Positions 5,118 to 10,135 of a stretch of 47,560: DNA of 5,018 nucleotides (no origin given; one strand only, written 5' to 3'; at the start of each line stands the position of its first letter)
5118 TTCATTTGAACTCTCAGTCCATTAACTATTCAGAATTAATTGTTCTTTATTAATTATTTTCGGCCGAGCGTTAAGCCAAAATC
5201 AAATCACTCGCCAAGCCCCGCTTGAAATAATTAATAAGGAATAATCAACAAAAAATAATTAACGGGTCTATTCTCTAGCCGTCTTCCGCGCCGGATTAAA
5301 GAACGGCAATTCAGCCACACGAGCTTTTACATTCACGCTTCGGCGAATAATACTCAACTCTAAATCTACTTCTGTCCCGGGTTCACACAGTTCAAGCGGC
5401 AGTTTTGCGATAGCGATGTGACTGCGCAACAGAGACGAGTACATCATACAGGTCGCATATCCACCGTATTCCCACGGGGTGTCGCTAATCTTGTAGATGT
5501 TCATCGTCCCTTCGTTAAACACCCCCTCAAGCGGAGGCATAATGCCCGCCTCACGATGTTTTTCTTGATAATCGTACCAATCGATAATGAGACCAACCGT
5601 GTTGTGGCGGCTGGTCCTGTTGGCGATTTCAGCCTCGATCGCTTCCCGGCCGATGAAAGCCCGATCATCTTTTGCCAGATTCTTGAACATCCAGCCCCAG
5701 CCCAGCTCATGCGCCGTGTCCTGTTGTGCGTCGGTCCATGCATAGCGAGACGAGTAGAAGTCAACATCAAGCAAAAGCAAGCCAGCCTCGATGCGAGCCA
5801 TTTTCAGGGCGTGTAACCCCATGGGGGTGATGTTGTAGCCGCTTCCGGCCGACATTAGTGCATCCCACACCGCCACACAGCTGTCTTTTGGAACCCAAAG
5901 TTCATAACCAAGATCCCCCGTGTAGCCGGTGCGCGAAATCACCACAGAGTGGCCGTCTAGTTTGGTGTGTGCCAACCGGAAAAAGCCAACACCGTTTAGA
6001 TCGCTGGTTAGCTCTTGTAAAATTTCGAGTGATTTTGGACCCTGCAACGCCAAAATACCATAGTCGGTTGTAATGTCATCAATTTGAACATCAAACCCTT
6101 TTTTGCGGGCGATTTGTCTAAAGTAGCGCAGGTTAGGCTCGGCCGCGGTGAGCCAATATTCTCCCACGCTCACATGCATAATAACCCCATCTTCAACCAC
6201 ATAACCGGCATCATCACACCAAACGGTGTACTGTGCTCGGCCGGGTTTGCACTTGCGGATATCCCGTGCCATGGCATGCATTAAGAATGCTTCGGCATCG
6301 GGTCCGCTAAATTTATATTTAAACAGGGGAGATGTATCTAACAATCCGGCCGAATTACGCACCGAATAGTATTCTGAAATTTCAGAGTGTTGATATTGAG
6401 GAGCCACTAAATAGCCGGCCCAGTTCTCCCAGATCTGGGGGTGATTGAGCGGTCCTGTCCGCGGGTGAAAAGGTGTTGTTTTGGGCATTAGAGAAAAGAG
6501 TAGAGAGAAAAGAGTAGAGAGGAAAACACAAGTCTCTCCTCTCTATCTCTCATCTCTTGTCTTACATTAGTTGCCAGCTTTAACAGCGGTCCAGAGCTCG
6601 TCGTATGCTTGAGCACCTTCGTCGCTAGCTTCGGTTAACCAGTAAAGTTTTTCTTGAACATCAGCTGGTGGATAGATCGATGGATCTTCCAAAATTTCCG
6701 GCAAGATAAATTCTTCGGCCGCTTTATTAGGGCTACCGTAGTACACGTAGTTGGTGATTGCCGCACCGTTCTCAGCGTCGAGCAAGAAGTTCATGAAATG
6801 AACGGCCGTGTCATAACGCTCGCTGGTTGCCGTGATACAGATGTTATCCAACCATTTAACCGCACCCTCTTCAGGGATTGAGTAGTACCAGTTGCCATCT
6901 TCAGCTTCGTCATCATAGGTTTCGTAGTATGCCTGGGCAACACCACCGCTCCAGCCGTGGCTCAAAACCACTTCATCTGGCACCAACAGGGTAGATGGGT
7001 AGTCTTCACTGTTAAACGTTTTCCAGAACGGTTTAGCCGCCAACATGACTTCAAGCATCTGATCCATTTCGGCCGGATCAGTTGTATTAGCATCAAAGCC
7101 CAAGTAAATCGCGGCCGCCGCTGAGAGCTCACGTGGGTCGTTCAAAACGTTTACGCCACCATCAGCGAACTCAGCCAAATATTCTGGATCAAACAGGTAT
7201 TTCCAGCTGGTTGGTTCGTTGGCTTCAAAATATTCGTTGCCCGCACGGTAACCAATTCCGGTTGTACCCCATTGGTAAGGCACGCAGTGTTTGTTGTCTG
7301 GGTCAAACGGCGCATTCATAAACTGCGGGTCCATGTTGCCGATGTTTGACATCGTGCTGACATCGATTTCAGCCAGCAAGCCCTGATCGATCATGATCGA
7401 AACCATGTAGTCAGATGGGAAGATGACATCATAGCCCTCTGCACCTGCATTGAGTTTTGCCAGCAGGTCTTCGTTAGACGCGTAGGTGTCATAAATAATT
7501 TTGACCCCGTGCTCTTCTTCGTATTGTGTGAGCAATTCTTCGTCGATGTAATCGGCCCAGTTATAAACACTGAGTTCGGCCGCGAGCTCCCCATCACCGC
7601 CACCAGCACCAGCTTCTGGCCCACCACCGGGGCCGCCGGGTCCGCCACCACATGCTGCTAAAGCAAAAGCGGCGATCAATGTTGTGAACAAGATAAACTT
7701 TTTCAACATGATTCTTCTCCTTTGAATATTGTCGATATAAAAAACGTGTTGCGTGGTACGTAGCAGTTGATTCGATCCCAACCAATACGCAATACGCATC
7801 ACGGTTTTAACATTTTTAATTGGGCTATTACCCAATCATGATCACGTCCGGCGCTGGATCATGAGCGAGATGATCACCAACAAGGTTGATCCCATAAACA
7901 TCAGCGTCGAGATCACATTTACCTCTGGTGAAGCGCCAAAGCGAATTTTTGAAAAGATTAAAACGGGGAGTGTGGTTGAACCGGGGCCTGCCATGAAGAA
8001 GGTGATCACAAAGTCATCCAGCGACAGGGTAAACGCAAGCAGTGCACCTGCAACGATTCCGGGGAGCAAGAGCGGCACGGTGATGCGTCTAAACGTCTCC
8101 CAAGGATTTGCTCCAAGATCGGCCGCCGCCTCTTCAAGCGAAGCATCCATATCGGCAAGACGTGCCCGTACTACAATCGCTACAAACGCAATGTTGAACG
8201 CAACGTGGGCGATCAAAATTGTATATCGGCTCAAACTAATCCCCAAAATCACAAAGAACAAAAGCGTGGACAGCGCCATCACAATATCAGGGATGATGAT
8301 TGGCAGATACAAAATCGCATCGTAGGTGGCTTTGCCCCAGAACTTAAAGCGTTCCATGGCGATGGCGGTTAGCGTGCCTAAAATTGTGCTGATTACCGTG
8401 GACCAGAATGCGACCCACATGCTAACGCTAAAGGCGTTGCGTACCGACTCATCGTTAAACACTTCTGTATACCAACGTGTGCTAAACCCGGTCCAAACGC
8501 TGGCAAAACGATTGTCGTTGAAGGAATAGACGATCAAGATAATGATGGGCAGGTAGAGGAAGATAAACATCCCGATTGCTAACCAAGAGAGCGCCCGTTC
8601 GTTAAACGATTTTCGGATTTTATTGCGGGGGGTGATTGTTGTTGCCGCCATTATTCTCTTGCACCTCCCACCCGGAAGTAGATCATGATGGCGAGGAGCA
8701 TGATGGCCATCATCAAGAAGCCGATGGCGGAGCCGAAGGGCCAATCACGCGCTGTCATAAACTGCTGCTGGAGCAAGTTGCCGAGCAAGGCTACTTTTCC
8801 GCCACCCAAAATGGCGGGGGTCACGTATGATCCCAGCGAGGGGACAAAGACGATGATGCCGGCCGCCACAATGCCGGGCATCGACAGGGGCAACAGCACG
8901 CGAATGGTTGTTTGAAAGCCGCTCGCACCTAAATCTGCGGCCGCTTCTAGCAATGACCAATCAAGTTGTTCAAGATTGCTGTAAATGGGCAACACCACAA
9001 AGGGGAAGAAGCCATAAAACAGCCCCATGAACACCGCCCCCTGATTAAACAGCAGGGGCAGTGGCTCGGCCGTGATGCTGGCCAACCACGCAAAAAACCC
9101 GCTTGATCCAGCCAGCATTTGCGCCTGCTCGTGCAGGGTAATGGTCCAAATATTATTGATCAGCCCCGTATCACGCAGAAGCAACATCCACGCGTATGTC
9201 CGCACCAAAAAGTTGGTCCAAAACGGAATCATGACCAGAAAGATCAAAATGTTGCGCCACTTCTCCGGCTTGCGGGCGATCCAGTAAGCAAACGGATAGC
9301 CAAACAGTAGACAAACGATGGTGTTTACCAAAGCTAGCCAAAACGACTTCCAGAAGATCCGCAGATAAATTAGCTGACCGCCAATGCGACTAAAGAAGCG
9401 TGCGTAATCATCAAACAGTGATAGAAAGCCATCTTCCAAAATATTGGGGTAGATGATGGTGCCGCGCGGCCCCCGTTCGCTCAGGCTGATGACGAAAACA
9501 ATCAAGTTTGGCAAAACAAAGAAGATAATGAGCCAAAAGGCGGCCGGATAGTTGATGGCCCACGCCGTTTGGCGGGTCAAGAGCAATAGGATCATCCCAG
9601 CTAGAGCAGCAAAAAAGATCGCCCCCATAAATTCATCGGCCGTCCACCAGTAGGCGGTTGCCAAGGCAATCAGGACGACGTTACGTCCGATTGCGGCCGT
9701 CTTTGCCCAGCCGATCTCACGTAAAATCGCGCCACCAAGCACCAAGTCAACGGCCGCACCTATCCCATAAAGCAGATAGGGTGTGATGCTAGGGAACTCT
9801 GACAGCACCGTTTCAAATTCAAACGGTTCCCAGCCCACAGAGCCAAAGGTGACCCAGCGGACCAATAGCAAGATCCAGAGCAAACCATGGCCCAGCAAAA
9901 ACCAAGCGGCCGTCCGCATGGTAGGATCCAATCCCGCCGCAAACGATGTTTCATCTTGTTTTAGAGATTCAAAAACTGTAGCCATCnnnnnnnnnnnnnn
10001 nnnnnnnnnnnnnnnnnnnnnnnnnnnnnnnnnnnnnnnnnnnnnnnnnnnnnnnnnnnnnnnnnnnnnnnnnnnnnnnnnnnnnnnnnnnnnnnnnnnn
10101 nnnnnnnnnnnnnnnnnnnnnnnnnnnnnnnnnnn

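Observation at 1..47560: CGGCCG is a hyper-abundant iterated palindrome across the whole window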

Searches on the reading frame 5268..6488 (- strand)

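Call 6: search_protein_families(library=pfam, proteins=[window:5268-6488:-])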
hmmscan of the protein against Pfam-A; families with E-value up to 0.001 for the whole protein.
window:5268-6488:- (406 aa): 2 families
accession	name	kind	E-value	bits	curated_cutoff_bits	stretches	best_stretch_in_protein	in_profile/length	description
PF01571.26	GCV_T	-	1e-59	202.3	25.6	1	20-245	12-242/255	Aminomethyltransferase folate-binding domain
PF08669.17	GCV_T_C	-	0.00038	20.7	25.9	1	342-397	28-79/80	Glycine cleavage T-protein C-terminal barrel domain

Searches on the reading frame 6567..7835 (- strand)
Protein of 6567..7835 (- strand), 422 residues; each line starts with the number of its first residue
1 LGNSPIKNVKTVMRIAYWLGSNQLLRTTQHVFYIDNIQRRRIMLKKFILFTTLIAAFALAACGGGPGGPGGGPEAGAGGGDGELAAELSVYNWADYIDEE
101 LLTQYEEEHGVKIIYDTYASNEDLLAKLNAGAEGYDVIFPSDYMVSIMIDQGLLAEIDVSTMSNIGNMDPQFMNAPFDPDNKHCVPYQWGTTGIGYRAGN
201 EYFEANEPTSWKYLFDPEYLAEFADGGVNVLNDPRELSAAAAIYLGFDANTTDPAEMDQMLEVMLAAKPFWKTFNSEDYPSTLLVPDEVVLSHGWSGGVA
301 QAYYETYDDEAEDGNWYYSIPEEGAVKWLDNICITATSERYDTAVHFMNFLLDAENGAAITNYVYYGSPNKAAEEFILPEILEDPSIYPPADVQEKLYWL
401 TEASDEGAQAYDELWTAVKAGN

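Call 6: search_protein_families(library=pfam, proteins=[window:6567-7835:-])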
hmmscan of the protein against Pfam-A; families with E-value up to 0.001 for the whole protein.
window:6567-7835:- (422 aa): 5 families
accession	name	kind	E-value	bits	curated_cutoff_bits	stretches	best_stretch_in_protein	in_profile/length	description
PF13416.11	SBP_bac_8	-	4e-26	92.9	27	1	101-385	2-275/279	Bacterial extracellular solute-binding protein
PF13343.11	SBP_bac_6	-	2e-12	47.6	24.6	1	141-371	17-222/245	Bacterial extracellular solute-binding protein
PF01547.30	SBP_bac_1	-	3.7e-09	37.5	26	1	95-357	6-306/307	Bacterial extracellular solute-binding protein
PF13531.11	SBP_bac_11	-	2.6e-06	27.8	25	0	99-156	14-70/227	Bacterial extracellular solute-binding protein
PF02030.20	Lipoprotein_8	-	4e-05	23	20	1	87-161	27-97/493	Hypothetical lipoprotein (MG045 family)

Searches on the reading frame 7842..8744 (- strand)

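Call 21: search_protein_families(library=pfam, proteins=[window:7842-8744:-])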
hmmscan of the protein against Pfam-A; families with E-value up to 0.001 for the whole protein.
window:7842-8744:- (300 aa): 2 families
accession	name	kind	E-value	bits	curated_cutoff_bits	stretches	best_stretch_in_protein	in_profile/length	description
PF00528.27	BPD_transp_1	-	9.2e-14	52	26.4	1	121-294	3-172/184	Binding-protein-dependent transport system inner membrane component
PF13273.12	DUF4064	-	0.00018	22.1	32.1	1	49-137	5-89/102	Protein of unknown function (DUF4064)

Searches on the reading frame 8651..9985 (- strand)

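Call 6: search_protein_families(library=pfam, proteins=[window:8651-9985:-])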
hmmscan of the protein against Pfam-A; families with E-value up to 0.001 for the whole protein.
window:8651-9985:- (444 aa): 1 family
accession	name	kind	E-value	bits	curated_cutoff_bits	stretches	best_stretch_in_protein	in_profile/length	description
PF00528.27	BPD_transp_1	-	9.8e-10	38.9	26.4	1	229-435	1-174/184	Binding-protein-dependent transport system inner membrane component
